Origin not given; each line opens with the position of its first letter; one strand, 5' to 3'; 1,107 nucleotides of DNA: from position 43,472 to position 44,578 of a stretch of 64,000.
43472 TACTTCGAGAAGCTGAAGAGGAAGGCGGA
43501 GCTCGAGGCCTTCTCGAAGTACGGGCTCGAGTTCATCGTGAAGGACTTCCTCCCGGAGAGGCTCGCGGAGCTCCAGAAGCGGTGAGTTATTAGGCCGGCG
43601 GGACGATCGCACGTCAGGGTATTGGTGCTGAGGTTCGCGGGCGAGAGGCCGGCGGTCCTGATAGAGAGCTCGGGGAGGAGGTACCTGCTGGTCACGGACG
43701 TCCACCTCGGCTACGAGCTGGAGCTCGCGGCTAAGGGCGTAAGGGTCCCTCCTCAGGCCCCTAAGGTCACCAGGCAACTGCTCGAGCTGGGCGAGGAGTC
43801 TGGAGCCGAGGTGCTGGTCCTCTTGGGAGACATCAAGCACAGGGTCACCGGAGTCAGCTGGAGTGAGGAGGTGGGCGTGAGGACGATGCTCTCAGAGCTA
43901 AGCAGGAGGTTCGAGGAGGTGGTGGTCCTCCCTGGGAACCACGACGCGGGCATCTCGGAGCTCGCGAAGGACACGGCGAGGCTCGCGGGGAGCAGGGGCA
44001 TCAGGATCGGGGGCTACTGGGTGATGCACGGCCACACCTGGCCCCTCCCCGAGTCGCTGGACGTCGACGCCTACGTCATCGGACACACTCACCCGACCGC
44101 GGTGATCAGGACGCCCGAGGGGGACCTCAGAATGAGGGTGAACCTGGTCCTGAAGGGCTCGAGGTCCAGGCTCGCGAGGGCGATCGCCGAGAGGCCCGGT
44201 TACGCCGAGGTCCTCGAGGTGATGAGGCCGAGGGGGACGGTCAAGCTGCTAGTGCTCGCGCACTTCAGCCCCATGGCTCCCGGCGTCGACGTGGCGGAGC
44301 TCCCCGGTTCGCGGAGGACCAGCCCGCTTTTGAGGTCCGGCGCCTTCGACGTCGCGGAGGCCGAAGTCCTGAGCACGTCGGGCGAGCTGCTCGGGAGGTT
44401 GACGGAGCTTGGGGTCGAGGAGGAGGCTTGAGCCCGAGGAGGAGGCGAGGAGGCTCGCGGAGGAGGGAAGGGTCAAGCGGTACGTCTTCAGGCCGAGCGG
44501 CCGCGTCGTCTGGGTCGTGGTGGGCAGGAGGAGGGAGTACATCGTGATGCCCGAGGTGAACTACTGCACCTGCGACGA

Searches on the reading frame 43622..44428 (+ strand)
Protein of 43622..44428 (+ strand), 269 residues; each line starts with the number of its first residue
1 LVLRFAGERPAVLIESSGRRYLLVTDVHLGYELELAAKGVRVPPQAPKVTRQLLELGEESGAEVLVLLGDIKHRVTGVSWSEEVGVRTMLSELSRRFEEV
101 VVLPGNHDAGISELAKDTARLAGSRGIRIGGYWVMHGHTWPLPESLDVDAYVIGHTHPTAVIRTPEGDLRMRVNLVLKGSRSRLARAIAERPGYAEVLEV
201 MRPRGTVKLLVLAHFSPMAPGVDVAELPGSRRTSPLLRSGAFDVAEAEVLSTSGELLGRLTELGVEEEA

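Call 28: search_protein_families(library=ncbifam, proteins=[window:43622-44428:+], max_evalue=0.01)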
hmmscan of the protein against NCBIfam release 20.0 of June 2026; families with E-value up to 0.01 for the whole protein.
window:43622-44428:+ (269 aa): 5 families
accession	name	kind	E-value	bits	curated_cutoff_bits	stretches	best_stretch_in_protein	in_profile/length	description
TIGR00024.1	SbcD_rel_arch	hypoth_equivalog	1.1e-26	93.9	115.2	1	20-176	16-162/224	putative phosphoesterase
TIGR04123.1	P_estr_lig_assc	hypoth_equivalog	2.5e-16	59.7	150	1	19-172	21-166/207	ligase-associated DNA damage response endonuclease PdeM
TIGR00619.1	sbcd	subfamily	0.00063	19.6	77.65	1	24-109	6-87/252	exonuclease subunit SbcD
NF053862.1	DS9_1_antiphage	equivalog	0.00065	18.7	420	1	14-116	189-296/486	anti-phage phosphoesterase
TIGR00040.1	yfcE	subfamily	0.005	16.9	56.25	1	57-159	24-118/158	YfcE family phosphodiesterase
